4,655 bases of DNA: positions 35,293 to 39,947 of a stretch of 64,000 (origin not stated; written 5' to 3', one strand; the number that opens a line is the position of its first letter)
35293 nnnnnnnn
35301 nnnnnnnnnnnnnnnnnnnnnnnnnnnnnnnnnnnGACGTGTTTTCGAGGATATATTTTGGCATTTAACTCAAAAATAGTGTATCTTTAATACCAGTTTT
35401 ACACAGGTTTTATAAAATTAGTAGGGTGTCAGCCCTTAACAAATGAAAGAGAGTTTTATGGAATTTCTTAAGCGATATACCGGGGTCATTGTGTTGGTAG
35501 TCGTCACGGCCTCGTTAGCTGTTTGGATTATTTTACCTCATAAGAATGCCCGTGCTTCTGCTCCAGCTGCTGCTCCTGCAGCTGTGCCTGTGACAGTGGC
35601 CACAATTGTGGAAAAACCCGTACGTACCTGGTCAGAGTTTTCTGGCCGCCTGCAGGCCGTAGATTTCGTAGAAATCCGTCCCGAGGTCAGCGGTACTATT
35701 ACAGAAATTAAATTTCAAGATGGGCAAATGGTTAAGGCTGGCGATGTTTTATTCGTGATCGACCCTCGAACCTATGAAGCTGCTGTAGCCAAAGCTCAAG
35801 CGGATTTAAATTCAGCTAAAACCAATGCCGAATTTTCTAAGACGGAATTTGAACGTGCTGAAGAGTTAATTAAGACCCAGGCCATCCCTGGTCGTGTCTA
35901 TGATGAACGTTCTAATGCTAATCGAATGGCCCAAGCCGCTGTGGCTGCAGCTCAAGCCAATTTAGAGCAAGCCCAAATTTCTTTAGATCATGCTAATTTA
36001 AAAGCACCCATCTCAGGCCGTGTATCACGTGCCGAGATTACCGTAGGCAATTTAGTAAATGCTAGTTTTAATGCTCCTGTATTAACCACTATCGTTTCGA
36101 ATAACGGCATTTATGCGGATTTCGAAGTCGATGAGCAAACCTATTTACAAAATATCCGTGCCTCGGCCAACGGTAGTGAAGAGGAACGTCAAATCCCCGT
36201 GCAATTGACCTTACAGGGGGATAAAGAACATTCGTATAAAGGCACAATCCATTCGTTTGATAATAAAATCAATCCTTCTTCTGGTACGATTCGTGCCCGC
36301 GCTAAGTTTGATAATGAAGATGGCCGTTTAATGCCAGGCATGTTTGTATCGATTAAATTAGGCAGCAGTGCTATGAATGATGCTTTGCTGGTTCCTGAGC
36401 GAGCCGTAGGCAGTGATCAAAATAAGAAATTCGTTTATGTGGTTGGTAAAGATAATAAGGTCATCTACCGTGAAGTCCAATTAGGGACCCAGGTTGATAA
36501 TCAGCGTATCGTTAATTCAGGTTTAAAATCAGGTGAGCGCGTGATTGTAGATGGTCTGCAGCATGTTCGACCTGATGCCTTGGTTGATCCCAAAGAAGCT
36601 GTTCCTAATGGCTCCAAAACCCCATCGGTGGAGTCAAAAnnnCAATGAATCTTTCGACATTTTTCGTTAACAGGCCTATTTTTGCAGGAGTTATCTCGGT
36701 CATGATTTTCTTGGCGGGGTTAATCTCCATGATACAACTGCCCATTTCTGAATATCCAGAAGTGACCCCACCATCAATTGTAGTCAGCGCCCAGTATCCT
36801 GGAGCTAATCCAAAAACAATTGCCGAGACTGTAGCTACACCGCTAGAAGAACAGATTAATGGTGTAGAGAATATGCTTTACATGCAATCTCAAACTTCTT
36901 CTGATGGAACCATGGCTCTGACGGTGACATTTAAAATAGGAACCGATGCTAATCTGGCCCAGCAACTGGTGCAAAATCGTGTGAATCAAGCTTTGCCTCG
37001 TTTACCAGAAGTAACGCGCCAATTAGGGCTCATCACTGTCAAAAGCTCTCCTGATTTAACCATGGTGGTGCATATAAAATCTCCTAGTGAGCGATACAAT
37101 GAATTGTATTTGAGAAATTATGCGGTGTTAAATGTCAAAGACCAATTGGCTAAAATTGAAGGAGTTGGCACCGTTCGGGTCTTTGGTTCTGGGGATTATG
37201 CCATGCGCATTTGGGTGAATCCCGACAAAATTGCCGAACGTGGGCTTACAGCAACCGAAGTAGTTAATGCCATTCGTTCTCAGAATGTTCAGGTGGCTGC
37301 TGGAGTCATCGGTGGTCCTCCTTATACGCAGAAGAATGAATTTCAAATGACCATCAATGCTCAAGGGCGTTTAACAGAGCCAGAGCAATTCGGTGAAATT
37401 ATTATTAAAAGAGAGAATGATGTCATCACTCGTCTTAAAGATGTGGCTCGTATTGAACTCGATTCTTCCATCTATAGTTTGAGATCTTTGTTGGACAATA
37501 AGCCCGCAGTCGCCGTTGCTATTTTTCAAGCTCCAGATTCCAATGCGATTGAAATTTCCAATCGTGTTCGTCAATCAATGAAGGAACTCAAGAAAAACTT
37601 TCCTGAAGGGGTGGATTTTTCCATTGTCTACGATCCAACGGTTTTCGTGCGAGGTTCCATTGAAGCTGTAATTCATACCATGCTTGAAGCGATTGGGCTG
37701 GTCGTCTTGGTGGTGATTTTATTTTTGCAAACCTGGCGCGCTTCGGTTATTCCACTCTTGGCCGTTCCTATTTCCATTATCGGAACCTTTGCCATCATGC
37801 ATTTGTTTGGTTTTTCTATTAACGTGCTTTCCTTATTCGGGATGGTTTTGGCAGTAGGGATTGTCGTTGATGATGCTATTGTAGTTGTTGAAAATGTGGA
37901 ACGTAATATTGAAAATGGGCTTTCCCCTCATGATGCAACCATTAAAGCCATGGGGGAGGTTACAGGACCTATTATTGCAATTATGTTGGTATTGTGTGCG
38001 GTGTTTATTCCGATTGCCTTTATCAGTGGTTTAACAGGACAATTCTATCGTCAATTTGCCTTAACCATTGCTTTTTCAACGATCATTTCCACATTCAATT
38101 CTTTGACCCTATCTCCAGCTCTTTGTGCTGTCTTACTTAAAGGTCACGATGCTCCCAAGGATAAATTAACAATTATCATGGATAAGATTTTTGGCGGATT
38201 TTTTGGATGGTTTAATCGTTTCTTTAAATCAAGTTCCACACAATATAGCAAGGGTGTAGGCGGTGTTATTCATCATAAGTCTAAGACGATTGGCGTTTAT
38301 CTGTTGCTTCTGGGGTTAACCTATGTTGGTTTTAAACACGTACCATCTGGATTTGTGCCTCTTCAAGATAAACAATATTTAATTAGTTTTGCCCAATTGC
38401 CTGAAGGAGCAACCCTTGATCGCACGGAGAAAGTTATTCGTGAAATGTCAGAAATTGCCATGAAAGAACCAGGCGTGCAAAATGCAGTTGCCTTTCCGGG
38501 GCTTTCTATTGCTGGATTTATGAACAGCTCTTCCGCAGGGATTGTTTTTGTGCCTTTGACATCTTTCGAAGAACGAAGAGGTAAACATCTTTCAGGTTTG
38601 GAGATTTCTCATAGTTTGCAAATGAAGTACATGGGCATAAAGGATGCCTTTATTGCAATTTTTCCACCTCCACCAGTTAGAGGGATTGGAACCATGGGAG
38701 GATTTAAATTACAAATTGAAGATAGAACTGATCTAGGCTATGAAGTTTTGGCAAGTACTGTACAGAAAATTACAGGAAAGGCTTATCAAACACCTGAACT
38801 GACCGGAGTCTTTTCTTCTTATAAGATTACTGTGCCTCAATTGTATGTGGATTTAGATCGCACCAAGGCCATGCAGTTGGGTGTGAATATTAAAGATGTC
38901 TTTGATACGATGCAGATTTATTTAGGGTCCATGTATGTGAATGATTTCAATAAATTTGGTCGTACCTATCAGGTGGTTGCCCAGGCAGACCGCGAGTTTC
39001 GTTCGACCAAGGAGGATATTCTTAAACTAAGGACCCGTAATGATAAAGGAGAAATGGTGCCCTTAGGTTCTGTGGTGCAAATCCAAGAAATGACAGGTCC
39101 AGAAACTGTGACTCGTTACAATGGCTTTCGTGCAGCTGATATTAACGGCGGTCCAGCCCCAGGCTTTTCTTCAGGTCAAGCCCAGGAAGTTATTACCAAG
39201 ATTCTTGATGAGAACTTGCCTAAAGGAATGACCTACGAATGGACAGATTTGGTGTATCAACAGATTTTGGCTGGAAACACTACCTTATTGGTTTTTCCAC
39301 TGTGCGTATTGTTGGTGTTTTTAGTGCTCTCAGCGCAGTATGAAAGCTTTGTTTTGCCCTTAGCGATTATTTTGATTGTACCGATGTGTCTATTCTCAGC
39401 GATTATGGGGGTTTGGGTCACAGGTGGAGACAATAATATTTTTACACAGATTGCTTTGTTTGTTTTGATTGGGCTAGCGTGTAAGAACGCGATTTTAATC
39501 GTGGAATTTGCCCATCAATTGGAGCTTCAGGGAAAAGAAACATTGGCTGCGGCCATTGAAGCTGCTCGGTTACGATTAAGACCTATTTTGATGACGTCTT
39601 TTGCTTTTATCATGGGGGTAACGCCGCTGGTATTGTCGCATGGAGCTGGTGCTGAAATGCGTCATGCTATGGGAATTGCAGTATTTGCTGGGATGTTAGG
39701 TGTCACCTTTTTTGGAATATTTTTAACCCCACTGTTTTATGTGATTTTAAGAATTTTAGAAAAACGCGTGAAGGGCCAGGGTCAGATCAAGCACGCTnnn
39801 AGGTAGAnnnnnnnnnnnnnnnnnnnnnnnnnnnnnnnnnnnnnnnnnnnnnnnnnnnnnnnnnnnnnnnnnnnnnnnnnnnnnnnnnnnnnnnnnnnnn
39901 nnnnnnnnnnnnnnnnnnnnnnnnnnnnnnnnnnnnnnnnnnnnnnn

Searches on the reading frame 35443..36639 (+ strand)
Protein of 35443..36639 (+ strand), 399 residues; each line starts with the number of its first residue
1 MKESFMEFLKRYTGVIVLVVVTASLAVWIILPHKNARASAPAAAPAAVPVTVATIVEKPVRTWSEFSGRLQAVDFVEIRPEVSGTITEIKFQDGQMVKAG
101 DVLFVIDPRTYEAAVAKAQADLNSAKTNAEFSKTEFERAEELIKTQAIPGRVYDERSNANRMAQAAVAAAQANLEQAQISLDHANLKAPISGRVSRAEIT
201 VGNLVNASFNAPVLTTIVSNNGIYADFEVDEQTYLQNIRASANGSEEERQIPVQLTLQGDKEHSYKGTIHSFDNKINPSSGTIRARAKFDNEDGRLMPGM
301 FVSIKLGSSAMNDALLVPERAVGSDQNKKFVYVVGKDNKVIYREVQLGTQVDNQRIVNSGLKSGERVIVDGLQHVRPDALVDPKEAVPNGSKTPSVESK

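Call 75: search_protein_families(library=pfam, proteins=[window:35443-36639:+], max_evalue=0.001)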
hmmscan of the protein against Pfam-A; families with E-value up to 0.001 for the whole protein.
window:35443-36639:+ (399 aa): 5 families
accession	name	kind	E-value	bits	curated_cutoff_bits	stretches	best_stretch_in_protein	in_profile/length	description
PF16576.10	HlyD_D23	-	1.2e-19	70.9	30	1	75-302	19-214/214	Barrel-sandwich domain of CusB or HlyD membrane-fusion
PF13437.12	HlyD_3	-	7.9e-16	59.2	22.2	2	186-299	2-106/106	HlyD family secretion protein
PF13533.13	Biotin_lipoyl_2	-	8.1e-11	41.9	29.8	1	76-107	1-32/32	Biotin-lipoyl like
PF00529.27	CusB_dom_1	-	4.8e-07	30.4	26.5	1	58-369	12-89/89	Cation efflux system protein CusB domain 1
PF00364.28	Biotin_lipoyl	-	5.7e-05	23.3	22.1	1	76-106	43-73/73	Biotin-requiring enzyme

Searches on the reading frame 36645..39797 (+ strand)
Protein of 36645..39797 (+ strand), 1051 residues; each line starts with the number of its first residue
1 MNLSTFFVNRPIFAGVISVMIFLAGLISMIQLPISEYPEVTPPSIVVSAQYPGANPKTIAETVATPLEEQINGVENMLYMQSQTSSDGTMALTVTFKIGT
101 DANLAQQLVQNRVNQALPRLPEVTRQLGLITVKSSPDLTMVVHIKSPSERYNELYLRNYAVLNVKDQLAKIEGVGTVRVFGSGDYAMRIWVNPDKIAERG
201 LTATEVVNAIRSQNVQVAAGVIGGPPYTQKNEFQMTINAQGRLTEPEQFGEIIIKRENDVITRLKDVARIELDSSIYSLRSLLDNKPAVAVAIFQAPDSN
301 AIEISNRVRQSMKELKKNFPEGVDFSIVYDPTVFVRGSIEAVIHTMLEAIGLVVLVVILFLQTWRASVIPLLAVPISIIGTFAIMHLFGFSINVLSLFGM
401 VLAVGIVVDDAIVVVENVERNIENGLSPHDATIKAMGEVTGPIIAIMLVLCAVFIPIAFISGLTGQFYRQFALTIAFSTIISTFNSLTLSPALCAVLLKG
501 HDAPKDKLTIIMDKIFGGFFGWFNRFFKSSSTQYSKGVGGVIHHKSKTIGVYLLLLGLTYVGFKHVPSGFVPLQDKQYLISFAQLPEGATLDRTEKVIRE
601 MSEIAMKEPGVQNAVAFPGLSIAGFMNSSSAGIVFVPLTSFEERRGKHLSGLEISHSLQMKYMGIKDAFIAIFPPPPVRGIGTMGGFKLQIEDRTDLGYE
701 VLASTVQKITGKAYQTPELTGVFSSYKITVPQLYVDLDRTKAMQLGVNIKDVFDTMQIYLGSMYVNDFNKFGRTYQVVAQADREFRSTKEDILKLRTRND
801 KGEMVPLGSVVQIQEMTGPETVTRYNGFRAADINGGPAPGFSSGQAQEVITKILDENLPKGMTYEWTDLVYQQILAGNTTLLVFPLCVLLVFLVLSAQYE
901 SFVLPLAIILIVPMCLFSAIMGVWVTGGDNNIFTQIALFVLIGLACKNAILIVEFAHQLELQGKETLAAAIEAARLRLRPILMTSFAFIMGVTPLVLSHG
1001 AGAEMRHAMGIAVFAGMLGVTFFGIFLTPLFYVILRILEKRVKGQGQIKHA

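Call 75: search_protein_families(library=pfam, proteins=[window:36645-39797:+], max_evalue=0.001)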
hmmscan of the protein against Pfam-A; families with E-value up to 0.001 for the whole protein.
window:36645-39797:+ (1051 aa): 3 families
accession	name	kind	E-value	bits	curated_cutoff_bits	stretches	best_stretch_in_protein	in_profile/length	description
PF00873.25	ACR_tran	-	0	1175.9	28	1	4-1035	2-1020/1021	AcrB/AcrD/AcrF family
PF03176.21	MMPL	-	8.9e-12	45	20.5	1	339-497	140-302/333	MMPL family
PF02355.23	SecD_SecF_C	-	4.5e-05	23.4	20.5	1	340-497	32-186/189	Protein export membrane protein SecD/SecF, C-terminal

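Call 86: find_homologous_proteins(query=window:36645-39797:+, max_evalue=1e-100)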
Query window:36645-39797:+ (1051 aa): 8000 proteins with E <= 1e-100 among 8000 candidates; the best 120 are listed.
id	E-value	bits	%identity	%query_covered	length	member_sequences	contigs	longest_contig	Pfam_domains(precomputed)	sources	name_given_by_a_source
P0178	0.0e+0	2096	89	100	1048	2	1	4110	PF03176.22,PF00873.26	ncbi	-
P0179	0.0e+0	1937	82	100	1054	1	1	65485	PF03176.22,PF00873.26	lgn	-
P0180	0.0e+0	1918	82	99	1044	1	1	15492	PF03176.22,PF00873.26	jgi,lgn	-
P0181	0.0e+0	1913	81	99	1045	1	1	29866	PF03176.22,PF00873.26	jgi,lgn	-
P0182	0.0e+0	1912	81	99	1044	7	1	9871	PF03176.22,PF00873.26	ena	-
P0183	0.0e+0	1908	82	99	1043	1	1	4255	PF03176.22,PF00873.26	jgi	-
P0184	0.0e+0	1906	81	99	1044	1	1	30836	PF03176.22,PF00873.26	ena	-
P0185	0.0e+0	1899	81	99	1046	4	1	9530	PF03176.22,PF00873.26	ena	-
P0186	0.0e+0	1893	81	100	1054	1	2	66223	PF03176.22,PF00873.26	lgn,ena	-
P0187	0.0e+0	1891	80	99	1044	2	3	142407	PF03176.22,PF02355.23,PF00873.26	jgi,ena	-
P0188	0.0e+0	1860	79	99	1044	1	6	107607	PF03176.22,PF00873.26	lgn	-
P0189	0.0e+0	1860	79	99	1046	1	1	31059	PF03176.22,PF00873.26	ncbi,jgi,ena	jgi:multidrug efflux pump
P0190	0.0e+0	1819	76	100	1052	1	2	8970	PF03176.22,PF02355.23,PF00873.26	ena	-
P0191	0.0e+0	1815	76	100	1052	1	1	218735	PF03176.22,PF02355.23,PF00873.26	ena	-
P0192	0.0e+0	1813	76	100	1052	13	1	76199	PF03176.22,PF00873.26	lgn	-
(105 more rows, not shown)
